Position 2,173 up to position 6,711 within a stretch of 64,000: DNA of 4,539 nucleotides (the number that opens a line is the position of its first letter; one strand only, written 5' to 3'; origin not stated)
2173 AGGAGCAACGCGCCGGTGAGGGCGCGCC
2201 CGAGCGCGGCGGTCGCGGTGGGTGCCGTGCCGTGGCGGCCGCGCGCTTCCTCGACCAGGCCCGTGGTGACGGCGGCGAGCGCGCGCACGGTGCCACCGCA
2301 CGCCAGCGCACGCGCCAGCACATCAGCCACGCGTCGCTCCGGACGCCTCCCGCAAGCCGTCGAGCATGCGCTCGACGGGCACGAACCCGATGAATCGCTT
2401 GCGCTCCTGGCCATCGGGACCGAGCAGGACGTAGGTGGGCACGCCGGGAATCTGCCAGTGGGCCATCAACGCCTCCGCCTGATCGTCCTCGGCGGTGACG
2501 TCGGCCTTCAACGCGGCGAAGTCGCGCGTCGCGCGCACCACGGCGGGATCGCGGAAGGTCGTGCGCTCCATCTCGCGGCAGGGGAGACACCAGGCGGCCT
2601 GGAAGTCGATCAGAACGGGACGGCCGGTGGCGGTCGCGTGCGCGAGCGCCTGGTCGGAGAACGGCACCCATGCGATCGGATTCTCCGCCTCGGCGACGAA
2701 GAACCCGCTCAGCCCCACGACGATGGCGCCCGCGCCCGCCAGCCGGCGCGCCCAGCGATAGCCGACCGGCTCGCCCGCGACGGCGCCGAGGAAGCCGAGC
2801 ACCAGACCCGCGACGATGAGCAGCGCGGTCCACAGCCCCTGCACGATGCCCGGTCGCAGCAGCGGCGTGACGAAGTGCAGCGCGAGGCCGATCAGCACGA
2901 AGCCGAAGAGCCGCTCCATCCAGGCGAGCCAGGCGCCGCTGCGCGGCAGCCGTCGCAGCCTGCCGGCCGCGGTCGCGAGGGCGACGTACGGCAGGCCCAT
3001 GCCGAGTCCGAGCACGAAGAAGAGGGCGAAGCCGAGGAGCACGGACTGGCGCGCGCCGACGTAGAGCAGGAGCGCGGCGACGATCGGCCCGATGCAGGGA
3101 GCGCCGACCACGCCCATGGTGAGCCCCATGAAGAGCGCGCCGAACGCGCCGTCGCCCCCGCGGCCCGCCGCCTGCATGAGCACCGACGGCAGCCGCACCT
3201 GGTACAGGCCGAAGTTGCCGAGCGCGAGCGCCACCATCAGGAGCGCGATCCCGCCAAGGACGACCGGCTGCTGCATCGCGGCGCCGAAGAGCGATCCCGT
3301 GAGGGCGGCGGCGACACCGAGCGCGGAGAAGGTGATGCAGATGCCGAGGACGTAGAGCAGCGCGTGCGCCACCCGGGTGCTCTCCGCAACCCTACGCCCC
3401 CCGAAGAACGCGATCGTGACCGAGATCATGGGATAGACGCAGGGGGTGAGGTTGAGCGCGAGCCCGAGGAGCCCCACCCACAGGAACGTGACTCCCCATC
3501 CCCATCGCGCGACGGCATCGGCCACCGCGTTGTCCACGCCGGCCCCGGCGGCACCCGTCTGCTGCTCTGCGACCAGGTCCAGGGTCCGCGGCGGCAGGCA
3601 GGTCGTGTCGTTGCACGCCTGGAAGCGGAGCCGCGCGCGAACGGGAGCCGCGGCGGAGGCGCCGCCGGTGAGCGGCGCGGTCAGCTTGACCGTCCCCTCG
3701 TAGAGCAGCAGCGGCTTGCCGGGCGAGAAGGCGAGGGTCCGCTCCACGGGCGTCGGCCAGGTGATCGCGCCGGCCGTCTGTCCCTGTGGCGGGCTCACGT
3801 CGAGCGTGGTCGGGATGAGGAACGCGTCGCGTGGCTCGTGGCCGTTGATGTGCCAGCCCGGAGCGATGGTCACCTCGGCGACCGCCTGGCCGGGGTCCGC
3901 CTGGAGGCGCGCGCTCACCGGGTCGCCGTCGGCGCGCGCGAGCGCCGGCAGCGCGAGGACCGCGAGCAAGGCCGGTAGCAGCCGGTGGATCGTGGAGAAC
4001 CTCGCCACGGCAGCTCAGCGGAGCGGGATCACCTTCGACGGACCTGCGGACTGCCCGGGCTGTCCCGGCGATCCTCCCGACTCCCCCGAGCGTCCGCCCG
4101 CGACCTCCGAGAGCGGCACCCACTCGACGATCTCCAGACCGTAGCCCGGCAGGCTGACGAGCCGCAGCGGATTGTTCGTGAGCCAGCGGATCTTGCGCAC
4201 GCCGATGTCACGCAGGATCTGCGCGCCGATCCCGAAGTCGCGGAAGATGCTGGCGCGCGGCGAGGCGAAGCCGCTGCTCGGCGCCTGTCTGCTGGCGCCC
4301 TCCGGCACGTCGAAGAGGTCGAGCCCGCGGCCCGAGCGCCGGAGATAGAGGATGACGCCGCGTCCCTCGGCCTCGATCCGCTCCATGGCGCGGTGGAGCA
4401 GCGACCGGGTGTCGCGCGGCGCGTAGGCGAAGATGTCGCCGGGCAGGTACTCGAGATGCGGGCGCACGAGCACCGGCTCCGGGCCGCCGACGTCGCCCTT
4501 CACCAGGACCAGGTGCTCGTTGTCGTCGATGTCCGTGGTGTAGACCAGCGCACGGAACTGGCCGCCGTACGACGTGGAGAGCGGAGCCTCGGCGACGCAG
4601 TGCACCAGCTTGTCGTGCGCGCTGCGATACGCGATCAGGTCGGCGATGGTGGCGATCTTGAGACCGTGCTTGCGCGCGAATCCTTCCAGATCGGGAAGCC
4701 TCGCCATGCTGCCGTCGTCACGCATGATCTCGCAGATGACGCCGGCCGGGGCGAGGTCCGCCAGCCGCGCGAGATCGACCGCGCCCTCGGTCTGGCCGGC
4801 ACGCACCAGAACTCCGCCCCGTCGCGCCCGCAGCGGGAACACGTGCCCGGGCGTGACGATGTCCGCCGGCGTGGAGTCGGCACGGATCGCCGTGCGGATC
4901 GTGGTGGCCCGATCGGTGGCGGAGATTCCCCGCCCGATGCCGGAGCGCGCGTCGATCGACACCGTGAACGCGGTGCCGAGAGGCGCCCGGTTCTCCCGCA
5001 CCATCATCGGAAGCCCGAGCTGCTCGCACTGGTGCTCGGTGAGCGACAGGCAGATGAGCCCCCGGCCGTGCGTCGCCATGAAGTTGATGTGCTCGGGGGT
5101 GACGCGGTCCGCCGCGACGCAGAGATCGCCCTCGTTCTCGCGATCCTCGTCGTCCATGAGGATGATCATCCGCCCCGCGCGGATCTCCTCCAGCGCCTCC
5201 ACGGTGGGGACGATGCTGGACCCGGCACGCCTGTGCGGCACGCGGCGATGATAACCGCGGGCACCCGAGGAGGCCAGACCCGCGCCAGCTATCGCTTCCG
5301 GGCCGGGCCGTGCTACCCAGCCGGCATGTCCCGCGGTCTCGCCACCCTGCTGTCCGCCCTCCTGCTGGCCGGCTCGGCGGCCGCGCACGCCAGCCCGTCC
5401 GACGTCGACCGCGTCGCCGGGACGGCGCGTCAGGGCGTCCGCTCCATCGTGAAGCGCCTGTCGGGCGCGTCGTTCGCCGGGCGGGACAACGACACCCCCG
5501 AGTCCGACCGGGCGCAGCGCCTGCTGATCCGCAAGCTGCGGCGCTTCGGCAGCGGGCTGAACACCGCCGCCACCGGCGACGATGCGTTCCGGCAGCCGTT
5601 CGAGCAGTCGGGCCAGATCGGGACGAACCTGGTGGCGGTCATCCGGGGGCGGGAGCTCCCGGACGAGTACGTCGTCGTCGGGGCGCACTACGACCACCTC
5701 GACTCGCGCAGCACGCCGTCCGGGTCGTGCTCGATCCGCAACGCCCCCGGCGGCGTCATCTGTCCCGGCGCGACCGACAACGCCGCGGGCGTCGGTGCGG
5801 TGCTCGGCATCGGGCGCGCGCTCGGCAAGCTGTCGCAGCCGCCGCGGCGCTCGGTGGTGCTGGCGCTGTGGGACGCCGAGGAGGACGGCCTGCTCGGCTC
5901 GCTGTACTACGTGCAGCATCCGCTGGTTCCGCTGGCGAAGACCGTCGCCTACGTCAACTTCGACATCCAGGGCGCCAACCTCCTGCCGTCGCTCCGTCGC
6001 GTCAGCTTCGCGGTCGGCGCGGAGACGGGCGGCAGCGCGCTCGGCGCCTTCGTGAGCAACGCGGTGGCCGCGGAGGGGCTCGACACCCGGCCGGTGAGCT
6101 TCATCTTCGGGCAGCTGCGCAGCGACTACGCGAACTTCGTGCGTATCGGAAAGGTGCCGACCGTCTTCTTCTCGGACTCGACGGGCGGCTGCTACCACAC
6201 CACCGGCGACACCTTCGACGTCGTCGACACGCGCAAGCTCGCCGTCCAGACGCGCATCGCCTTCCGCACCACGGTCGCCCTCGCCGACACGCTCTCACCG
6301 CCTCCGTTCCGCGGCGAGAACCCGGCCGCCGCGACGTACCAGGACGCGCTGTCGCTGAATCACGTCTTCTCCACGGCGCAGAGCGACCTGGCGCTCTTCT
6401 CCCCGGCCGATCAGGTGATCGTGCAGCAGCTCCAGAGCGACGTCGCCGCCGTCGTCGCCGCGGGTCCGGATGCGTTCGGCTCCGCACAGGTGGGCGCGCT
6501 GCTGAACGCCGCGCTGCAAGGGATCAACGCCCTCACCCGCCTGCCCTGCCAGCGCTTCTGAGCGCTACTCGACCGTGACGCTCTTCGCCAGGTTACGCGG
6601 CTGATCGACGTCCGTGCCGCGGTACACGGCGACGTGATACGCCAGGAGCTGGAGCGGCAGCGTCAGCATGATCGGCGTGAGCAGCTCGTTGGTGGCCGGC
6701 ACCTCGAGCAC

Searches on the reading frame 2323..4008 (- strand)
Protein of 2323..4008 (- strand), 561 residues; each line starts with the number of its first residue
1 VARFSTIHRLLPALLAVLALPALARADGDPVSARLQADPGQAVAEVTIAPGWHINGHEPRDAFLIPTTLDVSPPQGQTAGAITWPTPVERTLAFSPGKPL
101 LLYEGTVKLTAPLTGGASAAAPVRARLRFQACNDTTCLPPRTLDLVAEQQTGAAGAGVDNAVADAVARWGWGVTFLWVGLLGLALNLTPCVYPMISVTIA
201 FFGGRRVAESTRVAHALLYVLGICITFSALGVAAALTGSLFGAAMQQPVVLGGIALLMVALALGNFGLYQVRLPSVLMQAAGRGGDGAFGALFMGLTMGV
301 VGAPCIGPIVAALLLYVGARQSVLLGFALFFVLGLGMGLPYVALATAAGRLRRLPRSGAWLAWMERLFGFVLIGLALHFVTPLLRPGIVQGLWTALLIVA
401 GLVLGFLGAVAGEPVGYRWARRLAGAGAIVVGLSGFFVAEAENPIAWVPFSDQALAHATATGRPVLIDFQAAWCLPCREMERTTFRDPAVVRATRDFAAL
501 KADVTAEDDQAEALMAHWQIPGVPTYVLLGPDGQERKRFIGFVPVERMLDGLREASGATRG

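Call 92: search_protein_families(library=pfam, proteins=[window:2323-4008:-], max_evalue=0.00001)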
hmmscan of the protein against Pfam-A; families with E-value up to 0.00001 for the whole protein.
window:2323-4008:- (561 aa): 6 families
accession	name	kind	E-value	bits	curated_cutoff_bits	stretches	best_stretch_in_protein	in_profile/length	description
PF02683.22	DsbD_TM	-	2.6e-42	145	27.1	1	178-383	8-218/219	Cytochrome C biogenesis protein transmembrane domain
PF13899.12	Thioredoxin_7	-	1.4e-17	64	27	1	446-531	1-83/83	Thioredoxin-like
PF11412.14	DsbD_N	-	4.4e-13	49.8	25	1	32-142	14-112/119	Thiol:disulfide interchange protein DsbD, N-terminal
PF03190.21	Thioredox_DsbH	-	2.2e-11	44.4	27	1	434-520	9-96/163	Protein of unknown function, DUF255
PF13098.12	Thioredoxin_2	-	1.9e-09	38.2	27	1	459-549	2-101/104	Thioredoxin-like domain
PF00085.26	Thioredoxin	-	3.3e-07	30.7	23.5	1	462-550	18-99/103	Thioredoxin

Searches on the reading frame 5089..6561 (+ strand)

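Call 92: search_protein_families(library=pfam, proteins=[window:5089-6561:+], max_evalue=0.00001)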
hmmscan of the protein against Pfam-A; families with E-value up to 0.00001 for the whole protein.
window:5089-6561:+ (490 aa): 1 family
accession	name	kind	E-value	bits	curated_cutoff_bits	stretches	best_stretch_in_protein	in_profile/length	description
PF04389.22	Peptidase_M28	-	5.1e-36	124.6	21.3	1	180-390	1-188/193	Peptidase family M28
